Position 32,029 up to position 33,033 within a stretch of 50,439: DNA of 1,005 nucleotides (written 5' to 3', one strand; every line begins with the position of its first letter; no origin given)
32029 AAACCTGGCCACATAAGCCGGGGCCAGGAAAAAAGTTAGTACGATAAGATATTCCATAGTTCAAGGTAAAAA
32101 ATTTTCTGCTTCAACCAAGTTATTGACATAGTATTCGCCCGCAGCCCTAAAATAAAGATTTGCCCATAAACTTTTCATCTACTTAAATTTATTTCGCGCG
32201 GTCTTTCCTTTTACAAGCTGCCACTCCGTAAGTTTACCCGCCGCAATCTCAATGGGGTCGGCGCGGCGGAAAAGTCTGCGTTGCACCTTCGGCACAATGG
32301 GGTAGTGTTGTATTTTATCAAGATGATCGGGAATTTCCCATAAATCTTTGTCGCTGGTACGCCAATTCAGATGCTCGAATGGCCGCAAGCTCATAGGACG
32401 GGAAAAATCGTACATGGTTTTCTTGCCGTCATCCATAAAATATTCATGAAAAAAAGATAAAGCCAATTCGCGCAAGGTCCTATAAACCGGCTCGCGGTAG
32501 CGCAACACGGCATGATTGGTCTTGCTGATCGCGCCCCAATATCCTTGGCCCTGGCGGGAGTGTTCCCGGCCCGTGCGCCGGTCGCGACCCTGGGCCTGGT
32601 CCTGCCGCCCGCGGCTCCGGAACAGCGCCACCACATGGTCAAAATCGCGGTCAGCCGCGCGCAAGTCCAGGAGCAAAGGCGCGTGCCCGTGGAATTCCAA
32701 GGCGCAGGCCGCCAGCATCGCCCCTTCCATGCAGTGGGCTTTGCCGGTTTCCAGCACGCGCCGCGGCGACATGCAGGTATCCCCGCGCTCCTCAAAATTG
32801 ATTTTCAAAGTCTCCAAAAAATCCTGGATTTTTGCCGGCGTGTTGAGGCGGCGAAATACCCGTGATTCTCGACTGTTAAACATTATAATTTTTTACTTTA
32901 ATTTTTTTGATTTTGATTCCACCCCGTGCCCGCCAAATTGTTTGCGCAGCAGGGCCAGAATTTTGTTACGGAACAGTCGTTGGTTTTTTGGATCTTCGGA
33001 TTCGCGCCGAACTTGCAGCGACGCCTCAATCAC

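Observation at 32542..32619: Recurrent GC-rich in-frame low-complexity inserts across at least seven unrelated genes; two share nucleotide motifs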

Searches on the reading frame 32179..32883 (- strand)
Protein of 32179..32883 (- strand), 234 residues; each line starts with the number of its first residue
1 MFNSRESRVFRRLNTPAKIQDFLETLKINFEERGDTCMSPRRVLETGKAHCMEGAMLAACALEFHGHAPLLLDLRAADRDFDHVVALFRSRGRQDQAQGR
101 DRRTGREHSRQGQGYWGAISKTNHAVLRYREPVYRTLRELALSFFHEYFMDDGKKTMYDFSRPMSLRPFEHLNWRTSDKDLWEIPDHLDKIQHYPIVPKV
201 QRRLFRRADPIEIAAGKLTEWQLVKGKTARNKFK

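Call 5: search_protein_families(library=pfam, proteins=[window:32179-32883:-])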
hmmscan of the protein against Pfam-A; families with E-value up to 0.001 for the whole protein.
window:32179-32883:- (234 aa): 0 families

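Call 8: find_homologous_proteins(query=window:32179-32883:-)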
Query window:32179-32883:- (234 aa): 7789 proteins with E <= 0.001 among 8000 candidates; the best 120 are listed.
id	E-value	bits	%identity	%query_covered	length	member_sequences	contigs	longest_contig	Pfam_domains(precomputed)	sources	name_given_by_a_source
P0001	4.8e-158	542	100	100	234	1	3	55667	-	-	-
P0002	7.2e-98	345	68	99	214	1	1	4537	-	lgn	-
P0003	4.2e-91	322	64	99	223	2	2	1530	-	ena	-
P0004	2.7e-87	310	65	94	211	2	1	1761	-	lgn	-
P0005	1.0e-84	302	62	94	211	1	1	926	-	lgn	-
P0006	8.2e-81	289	60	94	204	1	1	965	-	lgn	-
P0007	1.5e-80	288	57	99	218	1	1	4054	-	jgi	jgi:hypothetical protein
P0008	2.0e-80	288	61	94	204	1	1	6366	-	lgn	-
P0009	6.8e-80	286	62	91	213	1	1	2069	-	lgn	-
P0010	9.0e-80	285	60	95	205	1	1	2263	-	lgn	-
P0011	2.6e-79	284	58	96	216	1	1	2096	-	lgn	-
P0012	5.9e-79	283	61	94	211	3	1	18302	-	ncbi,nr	ncbi:MAG: hypothetical protein HYT63_00510 [Candidatus Yanofskybacteria bacterium]|nr:hypothetical p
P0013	6.0e-79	283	61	91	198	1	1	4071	-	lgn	-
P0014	9.4e-79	282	59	95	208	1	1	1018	-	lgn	-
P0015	1.3e-78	282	54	99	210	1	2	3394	-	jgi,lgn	jgi:hypothetical protein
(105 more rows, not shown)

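Call 11: find_encoding_contigs(protein=window:32179-32883:-, flank=10000, max_places=6)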
Protein window:32179-32883:- (234 aa): 3 contigs read that carry it; 3 places shown.
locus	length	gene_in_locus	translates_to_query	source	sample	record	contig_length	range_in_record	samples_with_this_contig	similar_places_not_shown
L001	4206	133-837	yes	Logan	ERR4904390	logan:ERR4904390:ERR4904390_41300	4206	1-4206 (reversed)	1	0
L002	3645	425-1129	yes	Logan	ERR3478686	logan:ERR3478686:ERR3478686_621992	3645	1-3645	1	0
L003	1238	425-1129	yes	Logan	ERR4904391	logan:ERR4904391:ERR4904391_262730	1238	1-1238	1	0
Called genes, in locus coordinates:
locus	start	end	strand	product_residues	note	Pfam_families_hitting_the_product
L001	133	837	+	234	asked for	-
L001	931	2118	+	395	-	PF04932:Wzy_C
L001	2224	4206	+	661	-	?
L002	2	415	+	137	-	?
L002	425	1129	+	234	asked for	-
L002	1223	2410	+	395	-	PF04932:Wzy_C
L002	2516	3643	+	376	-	?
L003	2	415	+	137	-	?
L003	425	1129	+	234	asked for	-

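Call 13: find_related_loci(query=window:32179-32883:-, collection=genome_contigs, flank=10000)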
Query window:32179-32883:- (234 aa) in genome_contigs; peptide patterns used: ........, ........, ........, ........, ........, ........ (x = any residue, [..] = any of these).
421 stretches matched a pattern; 199 encode a relative of the query (tblastn E <= 1e-3); the best 80 are kept; 80 distinct loci.
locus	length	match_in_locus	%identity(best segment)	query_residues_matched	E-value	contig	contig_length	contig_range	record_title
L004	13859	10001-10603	58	1-223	1e-82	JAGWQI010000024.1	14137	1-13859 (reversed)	MAG: Patescibacteria group bacterium isolate REEB3 contig-150_5375, whole genome shotgun sequence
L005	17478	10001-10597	56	2-222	2e-81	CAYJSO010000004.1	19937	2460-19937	MAG TPA_asm: uncultured Methanosarcinales archaeon isolate ERP125453_co1_298 genome assembly, contig: NODE_2651_length_1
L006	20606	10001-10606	53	2-222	7e-81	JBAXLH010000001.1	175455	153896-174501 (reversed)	MAG: bacterium isolate ELA422 MAG422_1, whole genome shotgun sequence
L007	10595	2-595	56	3-222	5e-81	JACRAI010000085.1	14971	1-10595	MAG: archaeon isolate NC_groundwater_1589_Pr3_B-0.1um_32_8 SR-2_scaffold_141_2446056, whole genome shotgun sequence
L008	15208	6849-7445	56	2-222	6e-80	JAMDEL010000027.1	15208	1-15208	MAG: Patescibacteria group bacterium isolate FK_Sedi_B_Bin.102 NODE_14836_length_15208_cov_2.63696, whole genome shotgun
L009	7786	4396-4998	56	2-222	1e-79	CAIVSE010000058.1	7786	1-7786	Candidatus Doudnabacteria bacterium isolate MJ-time_bin-3275 genome assembly, contig: bin-3275:58/93, whole genome shotg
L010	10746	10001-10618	53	1-232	4e-79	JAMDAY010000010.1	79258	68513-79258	MAG: Patescibacteria group bacterium isolate FK_Sedi_B_Bin.235 NODE_626_length_79258_cov_30.6789, whole genome shotgun s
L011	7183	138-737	57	2-222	5e-79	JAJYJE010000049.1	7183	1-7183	MAG: bacterium isolate DBS2-1.bin146 NODE_20925_length_7183_cov_0.997166, whole genome shotgun sequence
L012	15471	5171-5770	54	2-222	4e-79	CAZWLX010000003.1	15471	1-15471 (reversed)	MAG TPA_asm: Candidatus Woesearchaeota archaeon isolate binchicken_co38_343 genome assembly, contig: NODE_8087_length_15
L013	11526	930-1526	52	2-222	5e-79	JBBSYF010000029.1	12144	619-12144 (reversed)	MAG: Nanoarchaeota archaeon isolate H52-bin004_1 H52_bin004_1_000000000029, whole genome shotgun sequence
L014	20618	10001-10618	57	2-228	9e-79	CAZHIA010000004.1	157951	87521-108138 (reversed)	MAG TPA_asm: uncultured Candidatus Saccharibacteria bacterium isolate SRP257259_co1_13 genome assembly, contig: NODE_76_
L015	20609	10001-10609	52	1-225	2e-78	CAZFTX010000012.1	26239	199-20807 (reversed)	MAG TPA_asm: uncultured Candidatus Saccharibacteria bacterium isolate SRP342105_co1_257 genome assembly, contig: NODE_24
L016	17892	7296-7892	58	2-222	2e-78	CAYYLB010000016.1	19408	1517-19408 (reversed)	MAG TPA_asm: uncultured Methanosarcinales archaeon isolate binchicken_co38_1359 genome assembly, contig: NODE_5896_lengt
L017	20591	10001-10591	53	2-220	3e-78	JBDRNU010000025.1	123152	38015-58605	MAG: archaeon isolate MEGAHIT-group-1.914 k141_11472329, whole genome shotgun sequence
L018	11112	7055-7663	54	2-227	8e-78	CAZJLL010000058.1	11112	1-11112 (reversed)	MAG TPA_asm: uncultured Candidatus Saccharibacteria bacterium isolate binchicken_co84_202 genome assembly, contig: k141_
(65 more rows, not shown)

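Call 67: predict_structure(alignment_id=A5)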
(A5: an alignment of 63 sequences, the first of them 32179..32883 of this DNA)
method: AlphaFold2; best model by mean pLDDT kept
length: 234 residues; sequences in the alignment: 63
mean_pLDDT: 89.2   pTM: 0.86
mean pLDDT of the five models: 89.2, 86.8, 85.3, 84.9, 84.2
residues with pLDDT >= 90: 162; 70-90: 45; 50-70: 24; < 50: 3
segments of 3 or more residues with pLDDT < 50: none
pLDDT, mean of each block of 10 residues (from residue 1): 98 97 93 82 97 97 98 88 93 57 61 84 87 96 92 93 98 98 96 96 93 84 83 68
secondary structure, 60 per line:
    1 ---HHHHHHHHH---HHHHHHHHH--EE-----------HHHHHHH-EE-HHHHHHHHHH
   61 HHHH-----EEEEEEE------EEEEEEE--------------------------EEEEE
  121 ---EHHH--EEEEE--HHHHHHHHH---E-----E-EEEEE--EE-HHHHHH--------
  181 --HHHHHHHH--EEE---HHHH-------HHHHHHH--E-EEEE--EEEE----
elements in order: H4-12 H16-24 H40-46 H51-64 E70-76 E83-89 E116-120 E130-134 H137-145 E157-161 H167-172 H183-190 E193-195 H199-202 H210-216 E221-224 E227-230
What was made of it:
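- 32545..32610 (-): Focal insert TG_1: 22 aa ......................, GC 0.79, at the tip of a beta-hairpin between catalytic His83 and Leu127. Predicted coil, pLDDT 57-61 (call 67).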

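Call 71: fold_search(model_id=the predicted structure, library=pdb)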
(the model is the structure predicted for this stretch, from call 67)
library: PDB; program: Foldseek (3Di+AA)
matches with E <= 10: 114; with E <= 0.001: 28
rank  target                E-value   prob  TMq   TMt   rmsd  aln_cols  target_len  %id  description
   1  7ob6_B                1.2e-23  1.00  0.80  0.88   1.5       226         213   45  CPR-C4 - a conserved novel protease from the Candidate Phyla Radiation (released 2022-04-27)
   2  7pjo_BBB              1.7e-23  1.00  0.79  0.85   1.5       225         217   45  Crystal form 3 of CPR-C4: a cysteine protease from the Candidate Phyla Radiation (released 2022-07-06)
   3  7pjo_AAA              3.1e-23  1.00  0.79  0.85   1.7       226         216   44  Crystal form 3 of CPR-C4: a cysteine protease from the Candidate Phyla Radiation (released 2022-07-06)
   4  7ob7                  8.2e-23  1.00  0.79  0.87   1.7       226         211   44  CPR-C4 - novel protease from the Candidate Phyla Radiation (CPR) (released 2022-04-27)
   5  7ob6_A                8.7e-23  1.00  0.79  0.83   1.9       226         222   44  CPR-C4 - a conserved novel protease from the Candidate Phyla Radiation (released 2022-04-27)
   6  6j4s_A                2.3e-05  1.00  0.43  0.40   8.3       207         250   16  Structural basis of tubulin detyrosination by vasohibins-SVBP enzyme complex and functional implications (released 2019-05-01)
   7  6jzc_B                6.3e-05  1.00  0.44  0.41   8.1       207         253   16  Structural basis of tubulin detyrosination (released 2019-07-17)
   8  6j4p_A                7.2e-05  1.00  0.45  0.43   8.1       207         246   15  Structural basis of tubulin detyrosination by vasohibins-SVBP enzyme complex and functional implications (released 2019-05-01)
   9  6jze_A                8.1e-05  1.00  0.43  0.40   8.2       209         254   16  Crystal structure of VASH2-SVBP complex with the magic triangle I3C (released 2019-08-07)
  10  6och_A                9.1e-05  1.00  0.43  0.42   4.8       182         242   17  Crystal structure of VASH1-SVBP complex bound with parthenolide (released 2019-06-26)
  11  6qby_C                9.1e-05  1.00  0.44  0.42   8.0       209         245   16  Crystal structure of VASH 2 in complex with SVBP (released 2019-04-24)
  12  6ocf_A                9.1e-05  1.00  0.41  0.40   8.6       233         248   13  The crystal structure of VASH1-SVBP complex (released 2019-06-26)
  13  6jzc_A                9.7e-05  1.00  0.45  0.42   8.0       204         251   14  Structural basis of tubulin detyrosination (released 2019-07-17)
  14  6jzd_A                9.7e-05  1.00  0.43  0.41   8.2       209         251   15  Crystal structure of peptide-bound VASH2-SVBP complex (released 2019-07-17)
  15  6j4q_A                1.3e-04  1.00  0.43  0.41   4.8       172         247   17  Structural basis of tubulin detyrosination by vasohibins-SVBP enzyme complex and functional implications (released 2019-05-01)
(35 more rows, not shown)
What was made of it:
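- On CPR-C4 protease family (host gene): Foldseek E 1e-23 and TM 0.79-0.88 to 7ob6/7pjo (call 71).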

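Call 77: search_protein_families(library=ncbifam, proteins=[window:32179-32883:-], max_evalue=0.01)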
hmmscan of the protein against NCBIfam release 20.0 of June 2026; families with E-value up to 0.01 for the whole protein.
window:32179-32883:- (234 aa): 0 families

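Call 87: search_solved_structures(query=window:32179-32883:-, show_alignments=1, max_evalue=0.001)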
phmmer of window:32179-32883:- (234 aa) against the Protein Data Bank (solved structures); distinct sequences matched with E-value up to 0.001: 2.
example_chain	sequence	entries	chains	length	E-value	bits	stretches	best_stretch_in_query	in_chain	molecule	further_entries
7ob6_A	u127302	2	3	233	1.4e-54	188.1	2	113-223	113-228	CPR-C4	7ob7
7pjo_AAA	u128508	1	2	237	1.5e-54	188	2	113-223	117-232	CPR-C4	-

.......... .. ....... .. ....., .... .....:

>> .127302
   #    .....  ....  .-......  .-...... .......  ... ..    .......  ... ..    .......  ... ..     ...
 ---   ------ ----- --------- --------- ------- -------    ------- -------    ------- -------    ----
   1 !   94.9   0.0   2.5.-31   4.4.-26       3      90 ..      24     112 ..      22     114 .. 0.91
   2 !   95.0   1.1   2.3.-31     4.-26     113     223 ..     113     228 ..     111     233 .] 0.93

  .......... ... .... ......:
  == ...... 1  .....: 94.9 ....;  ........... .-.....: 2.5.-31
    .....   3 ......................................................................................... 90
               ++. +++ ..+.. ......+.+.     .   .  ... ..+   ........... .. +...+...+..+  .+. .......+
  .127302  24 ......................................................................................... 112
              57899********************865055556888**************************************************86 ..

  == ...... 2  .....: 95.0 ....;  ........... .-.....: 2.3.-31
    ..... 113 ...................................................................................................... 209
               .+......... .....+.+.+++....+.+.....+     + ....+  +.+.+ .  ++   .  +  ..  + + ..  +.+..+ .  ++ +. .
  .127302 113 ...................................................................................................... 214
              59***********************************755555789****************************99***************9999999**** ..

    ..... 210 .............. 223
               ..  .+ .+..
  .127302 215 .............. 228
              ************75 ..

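Call 88: find_encoding_contigs(protein=P0002, flank=4000, max_places=2)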
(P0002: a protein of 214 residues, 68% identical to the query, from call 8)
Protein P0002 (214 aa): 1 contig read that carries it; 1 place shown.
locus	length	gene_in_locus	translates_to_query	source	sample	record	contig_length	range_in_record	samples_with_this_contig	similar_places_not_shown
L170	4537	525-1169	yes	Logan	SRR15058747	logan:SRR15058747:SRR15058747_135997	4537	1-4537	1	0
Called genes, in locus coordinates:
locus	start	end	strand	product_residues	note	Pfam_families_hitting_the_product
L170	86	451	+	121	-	-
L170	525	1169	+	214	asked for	-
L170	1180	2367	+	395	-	PF04932:Wzy_C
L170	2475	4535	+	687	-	?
